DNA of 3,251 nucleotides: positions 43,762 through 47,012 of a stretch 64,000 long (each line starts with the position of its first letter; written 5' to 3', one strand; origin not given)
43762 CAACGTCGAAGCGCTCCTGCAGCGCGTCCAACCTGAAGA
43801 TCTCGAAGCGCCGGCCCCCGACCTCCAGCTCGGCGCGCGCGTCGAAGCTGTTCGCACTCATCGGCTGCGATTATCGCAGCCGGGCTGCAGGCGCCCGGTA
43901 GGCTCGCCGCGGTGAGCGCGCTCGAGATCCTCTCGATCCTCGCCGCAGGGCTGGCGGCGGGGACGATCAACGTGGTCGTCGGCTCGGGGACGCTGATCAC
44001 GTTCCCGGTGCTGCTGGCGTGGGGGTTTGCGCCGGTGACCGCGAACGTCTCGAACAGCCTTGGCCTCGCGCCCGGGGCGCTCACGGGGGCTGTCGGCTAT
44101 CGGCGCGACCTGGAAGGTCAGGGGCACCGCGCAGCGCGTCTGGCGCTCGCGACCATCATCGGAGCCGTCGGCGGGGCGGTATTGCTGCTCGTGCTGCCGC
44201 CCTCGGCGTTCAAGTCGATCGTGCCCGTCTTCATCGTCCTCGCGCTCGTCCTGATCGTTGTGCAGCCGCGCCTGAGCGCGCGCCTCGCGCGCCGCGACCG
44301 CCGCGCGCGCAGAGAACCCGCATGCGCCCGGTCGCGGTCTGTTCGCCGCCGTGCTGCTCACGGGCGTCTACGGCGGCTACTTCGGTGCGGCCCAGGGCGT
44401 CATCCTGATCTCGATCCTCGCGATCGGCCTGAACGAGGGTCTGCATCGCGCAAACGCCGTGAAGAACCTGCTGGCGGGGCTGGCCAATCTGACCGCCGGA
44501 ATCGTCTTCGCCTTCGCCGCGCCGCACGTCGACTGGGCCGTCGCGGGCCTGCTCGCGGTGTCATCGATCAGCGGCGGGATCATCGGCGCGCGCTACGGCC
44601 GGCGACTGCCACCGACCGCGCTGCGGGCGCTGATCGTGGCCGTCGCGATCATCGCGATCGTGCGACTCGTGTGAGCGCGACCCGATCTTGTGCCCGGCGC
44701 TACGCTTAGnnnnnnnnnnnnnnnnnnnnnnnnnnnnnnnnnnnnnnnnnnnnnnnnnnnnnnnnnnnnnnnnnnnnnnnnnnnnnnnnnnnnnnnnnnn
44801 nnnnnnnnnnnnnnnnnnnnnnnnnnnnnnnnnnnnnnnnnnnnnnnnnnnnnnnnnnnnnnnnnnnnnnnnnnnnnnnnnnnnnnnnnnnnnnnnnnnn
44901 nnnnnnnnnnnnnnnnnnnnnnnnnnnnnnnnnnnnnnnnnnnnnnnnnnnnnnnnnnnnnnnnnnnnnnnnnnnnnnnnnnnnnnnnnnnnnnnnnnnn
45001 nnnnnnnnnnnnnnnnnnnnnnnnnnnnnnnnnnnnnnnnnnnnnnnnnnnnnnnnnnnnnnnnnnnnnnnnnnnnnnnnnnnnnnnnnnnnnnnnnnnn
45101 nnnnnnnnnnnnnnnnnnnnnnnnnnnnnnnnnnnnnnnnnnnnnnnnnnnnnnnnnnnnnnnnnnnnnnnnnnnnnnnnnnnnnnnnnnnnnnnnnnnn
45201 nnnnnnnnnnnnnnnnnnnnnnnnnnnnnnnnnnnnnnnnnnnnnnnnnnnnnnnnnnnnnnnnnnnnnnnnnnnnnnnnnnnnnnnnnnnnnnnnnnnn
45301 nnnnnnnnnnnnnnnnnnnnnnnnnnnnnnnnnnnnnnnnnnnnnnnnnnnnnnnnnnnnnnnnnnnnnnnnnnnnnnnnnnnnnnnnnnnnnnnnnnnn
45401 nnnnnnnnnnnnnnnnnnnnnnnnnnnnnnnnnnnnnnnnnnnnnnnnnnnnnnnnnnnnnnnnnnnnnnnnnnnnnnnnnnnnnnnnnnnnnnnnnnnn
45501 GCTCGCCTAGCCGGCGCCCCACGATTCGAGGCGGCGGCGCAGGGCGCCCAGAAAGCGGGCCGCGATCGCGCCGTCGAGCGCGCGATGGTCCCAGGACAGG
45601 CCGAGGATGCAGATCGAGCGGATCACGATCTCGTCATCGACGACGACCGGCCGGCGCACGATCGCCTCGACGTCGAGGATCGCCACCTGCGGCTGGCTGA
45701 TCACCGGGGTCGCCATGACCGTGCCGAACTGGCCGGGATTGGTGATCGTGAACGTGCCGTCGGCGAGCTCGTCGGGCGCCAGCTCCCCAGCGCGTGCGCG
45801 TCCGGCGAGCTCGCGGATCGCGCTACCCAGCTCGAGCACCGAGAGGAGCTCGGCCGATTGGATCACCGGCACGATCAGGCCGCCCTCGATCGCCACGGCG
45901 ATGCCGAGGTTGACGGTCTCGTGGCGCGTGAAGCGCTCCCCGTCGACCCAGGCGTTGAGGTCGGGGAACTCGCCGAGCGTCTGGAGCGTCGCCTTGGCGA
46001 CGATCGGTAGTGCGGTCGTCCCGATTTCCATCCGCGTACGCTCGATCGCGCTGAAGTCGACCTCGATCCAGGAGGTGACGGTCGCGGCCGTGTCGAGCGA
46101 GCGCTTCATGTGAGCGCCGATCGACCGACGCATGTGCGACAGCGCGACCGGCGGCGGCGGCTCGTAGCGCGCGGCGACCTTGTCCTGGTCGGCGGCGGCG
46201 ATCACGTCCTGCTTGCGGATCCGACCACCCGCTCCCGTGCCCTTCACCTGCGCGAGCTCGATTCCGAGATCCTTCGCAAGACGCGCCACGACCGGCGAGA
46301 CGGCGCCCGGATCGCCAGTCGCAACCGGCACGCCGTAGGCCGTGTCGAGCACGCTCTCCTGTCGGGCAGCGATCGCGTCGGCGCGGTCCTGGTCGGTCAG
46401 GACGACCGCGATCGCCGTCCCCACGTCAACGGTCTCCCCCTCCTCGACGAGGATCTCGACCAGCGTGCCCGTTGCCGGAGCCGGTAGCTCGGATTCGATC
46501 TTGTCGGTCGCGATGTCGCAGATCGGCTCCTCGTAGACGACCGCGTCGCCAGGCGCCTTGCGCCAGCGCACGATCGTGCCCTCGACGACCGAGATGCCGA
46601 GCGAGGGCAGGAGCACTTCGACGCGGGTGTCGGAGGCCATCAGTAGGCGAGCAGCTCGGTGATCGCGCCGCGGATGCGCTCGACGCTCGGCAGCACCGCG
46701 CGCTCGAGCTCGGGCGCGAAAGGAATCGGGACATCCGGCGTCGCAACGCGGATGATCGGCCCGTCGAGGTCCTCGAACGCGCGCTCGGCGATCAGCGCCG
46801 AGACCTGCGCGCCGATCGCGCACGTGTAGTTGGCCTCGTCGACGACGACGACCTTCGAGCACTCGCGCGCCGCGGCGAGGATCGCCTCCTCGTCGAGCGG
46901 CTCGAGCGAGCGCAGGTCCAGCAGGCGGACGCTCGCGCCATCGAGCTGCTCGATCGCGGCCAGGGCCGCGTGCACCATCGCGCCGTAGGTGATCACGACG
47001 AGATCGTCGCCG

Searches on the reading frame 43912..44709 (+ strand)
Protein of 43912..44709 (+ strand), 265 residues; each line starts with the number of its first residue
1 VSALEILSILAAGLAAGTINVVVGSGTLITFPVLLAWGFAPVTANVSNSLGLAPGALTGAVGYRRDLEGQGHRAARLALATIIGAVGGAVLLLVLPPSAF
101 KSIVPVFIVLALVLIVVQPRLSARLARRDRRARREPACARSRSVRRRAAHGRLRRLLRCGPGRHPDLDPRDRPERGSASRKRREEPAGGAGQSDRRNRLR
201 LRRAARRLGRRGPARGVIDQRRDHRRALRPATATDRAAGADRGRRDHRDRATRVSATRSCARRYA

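Call 6: search_protein_families(library=pfam, proteins=[window:43912-44709:+], max_evalue=0.01)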
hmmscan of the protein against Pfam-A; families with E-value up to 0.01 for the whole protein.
window:43912-44709:+ (265 aa): 2 families
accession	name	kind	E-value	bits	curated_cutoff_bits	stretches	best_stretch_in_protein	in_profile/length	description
PF01925.25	TauE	-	1.2e-20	74.6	32.6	1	9-131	1-114/237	Sulfite exporter TauE/SafE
PF13515.12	FUSC_2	-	0.001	19.6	25.6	1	56-119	18-80/126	Fusaric acid resistance protein-like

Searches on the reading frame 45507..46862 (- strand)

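Call 6: search_protein_families(library=pfam, proteins=[window:45507-46862:-], max_evalue=0.01)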
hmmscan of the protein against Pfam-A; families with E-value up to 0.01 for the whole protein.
window:45507-46862:- (451 aa): 3 families
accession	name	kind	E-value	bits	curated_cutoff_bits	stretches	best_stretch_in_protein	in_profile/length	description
PF00198.28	2-oxoacid_dh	-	1.3e-64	218.3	23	1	239-447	7-226/232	2-oxoacid dehydrogenases acyltransferase (catalytic domain)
PF00364.28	Biotin_lipoyl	-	4.2e-18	65.4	22.1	1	82-153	2-72/73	Biotin-requiring enzyme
PF02817.22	E3_binding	-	7.4e-13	48.9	23.7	1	188-220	3-35/36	e3 binding domain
